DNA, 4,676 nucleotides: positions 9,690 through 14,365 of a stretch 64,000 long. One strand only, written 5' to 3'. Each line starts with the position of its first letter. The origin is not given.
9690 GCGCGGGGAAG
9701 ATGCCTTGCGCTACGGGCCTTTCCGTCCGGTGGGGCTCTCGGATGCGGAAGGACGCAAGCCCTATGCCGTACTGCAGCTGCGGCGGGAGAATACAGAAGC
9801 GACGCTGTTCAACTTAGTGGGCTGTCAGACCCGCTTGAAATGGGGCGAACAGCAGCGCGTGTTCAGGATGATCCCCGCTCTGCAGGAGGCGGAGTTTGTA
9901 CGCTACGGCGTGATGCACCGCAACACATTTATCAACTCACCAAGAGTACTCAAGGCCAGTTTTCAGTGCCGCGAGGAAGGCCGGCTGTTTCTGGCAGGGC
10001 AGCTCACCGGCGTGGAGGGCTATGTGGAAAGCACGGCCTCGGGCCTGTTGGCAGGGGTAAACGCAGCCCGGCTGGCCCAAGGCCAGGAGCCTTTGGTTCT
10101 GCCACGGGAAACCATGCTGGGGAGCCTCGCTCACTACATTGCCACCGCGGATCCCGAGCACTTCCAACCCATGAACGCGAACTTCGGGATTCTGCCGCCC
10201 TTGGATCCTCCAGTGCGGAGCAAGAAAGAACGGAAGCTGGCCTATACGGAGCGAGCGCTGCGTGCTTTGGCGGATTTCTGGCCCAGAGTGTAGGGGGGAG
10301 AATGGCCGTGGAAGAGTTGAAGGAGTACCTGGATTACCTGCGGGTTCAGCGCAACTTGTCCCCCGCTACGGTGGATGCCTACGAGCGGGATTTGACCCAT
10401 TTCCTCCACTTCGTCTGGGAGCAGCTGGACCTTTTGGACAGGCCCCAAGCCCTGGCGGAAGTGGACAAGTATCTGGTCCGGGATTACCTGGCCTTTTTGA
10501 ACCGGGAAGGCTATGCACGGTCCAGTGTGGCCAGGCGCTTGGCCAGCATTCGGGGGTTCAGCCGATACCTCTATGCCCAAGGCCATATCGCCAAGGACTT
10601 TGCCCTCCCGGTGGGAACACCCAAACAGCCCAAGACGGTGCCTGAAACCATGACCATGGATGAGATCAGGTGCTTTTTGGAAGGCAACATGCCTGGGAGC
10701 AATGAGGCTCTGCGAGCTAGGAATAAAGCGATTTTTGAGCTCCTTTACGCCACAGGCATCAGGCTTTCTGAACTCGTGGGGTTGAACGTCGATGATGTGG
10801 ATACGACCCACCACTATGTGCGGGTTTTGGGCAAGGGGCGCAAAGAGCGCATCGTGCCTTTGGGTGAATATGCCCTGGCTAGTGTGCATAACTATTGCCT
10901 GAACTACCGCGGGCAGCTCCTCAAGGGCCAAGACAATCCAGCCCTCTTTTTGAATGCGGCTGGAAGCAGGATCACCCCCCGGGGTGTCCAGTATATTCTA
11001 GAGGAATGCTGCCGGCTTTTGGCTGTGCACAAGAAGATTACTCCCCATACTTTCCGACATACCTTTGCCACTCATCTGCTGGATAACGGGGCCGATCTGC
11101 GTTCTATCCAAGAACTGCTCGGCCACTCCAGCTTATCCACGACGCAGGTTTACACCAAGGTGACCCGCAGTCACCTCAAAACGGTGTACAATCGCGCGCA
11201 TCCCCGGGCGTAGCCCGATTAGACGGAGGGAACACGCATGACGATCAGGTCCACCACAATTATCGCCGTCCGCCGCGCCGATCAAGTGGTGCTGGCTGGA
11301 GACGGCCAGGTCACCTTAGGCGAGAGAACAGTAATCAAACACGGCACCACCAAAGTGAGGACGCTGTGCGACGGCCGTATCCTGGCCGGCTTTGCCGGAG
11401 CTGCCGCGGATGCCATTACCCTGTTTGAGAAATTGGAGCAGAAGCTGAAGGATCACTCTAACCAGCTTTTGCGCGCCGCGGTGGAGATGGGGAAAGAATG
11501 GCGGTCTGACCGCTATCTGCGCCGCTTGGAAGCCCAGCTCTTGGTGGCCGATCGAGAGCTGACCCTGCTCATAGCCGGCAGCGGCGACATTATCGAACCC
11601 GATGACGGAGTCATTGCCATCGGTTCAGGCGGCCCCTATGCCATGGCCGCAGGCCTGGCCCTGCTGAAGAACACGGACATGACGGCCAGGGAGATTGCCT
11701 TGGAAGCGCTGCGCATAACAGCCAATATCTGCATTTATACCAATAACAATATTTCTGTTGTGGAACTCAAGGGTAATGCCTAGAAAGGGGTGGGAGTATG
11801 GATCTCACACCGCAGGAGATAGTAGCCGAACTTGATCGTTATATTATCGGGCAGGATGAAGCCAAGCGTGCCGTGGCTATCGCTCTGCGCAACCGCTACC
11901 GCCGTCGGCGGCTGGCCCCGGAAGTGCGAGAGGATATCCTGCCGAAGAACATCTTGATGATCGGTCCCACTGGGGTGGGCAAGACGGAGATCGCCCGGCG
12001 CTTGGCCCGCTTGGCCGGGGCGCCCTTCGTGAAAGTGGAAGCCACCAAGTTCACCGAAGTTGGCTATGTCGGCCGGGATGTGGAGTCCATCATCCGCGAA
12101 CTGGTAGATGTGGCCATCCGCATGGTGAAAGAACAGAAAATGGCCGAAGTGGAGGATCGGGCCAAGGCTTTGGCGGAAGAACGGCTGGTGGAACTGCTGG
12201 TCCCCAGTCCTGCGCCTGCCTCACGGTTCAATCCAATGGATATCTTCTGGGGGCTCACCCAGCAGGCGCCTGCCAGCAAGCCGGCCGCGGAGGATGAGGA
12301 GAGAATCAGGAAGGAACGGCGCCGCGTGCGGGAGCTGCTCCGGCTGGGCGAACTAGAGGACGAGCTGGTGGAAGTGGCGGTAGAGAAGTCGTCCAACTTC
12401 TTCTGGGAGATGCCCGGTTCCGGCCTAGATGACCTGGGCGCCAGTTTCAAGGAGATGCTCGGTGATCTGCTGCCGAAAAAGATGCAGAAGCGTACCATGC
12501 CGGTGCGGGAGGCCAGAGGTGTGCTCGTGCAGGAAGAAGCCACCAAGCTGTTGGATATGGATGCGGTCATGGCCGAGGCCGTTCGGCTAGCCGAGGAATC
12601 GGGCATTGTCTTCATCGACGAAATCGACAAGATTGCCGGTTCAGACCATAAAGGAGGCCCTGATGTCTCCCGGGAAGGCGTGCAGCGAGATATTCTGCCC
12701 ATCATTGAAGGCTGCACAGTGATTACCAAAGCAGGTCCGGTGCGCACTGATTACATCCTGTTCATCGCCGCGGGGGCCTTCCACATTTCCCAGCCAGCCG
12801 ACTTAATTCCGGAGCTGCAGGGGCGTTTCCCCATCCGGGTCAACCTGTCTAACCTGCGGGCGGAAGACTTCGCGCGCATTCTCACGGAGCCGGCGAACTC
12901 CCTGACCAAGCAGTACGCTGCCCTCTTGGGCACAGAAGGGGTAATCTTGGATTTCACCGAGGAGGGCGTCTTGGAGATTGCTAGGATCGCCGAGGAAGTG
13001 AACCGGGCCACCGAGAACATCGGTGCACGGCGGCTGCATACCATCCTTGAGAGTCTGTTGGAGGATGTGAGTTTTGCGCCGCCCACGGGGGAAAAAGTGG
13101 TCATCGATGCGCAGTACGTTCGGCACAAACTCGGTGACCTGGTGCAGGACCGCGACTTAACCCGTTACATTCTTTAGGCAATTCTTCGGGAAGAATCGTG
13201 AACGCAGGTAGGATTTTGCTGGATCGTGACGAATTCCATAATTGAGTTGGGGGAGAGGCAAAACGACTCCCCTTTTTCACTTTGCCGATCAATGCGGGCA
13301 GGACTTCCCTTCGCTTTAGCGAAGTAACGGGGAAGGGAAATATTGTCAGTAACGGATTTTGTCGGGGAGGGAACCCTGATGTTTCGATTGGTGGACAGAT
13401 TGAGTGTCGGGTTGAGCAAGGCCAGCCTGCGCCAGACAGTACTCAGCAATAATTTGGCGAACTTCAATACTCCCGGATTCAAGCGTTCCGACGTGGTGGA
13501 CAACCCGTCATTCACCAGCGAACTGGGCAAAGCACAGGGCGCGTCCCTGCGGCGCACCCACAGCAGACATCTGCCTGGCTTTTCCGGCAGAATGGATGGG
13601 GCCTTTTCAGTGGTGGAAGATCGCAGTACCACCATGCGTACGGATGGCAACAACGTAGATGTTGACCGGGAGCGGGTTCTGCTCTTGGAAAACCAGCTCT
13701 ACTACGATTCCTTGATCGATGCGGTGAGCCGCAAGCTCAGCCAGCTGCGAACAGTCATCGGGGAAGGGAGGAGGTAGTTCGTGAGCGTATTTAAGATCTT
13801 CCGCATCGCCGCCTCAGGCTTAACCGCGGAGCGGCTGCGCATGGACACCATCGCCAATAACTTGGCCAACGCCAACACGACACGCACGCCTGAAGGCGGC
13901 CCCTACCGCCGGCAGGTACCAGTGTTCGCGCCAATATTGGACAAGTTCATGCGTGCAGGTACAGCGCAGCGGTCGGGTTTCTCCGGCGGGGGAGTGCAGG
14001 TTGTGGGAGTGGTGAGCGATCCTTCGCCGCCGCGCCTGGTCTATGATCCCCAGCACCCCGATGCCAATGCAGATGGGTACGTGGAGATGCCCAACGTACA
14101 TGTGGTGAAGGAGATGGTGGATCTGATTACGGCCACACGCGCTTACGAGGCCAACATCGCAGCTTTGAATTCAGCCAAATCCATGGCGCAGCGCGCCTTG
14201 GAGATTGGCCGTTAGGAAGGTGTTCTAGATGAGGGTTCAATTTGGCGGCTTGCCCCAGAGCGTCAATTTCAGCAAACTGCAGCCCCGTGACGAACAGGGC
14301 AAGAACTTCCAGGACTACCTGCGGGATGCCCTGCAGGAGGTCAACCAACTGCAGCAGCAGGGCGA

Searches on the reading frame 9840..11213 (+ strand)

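Call 29: search_protein_families(library=pfam, proteins=[window:9840-11213:+], max_evalue=0.01)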
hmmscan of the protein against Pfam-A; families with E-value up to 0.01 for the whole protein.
window:9840-11213:+ (457 aa): 4 families
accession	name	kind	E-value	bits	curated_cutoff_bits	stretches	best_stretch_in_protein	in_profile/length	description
PF00589.27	Phage_integrase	-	1.1e-43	149.5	27.1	1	289-443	18-170/172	Phage integrase family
PF02899.23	Phage_int_SAM_1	-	6.3e-19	68.5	22.3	1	160-248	1-83/83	Phage integrase, N-terminal SAM-like domain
PF13495.12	Phage_int_SAM_4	-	1.6e-05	25.6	27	1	161-243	3-77/85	Phage integrase, N-terminal SAM-like domain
PF13102.12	Phage_int_SAM_5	-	0.00014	22.6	22.3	1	170-253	14-91/98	Phage integrase SAM-like domain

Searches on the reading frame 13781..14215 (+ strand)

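Call 60: search_protein_families(library=pfam, proteins=[window:13781-14215:+], max_evalue=0.001)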
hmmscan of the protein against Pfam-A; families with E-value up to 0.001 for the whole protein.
window:13781-14215:+ (144 aa): 2 families
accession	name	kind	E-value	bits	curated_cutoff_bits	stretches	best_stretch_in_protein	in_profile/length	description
PF06429.18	Flg_bbr_C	-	3.3e-16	59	23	1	98-141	2-45/46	Flagellar basal body rod FlgEFG protein C-terminal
PF00460.25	Flg_bb_rod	-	3.7e-10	40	20.7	1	7-35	1-29/31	Flagella basal body rod protein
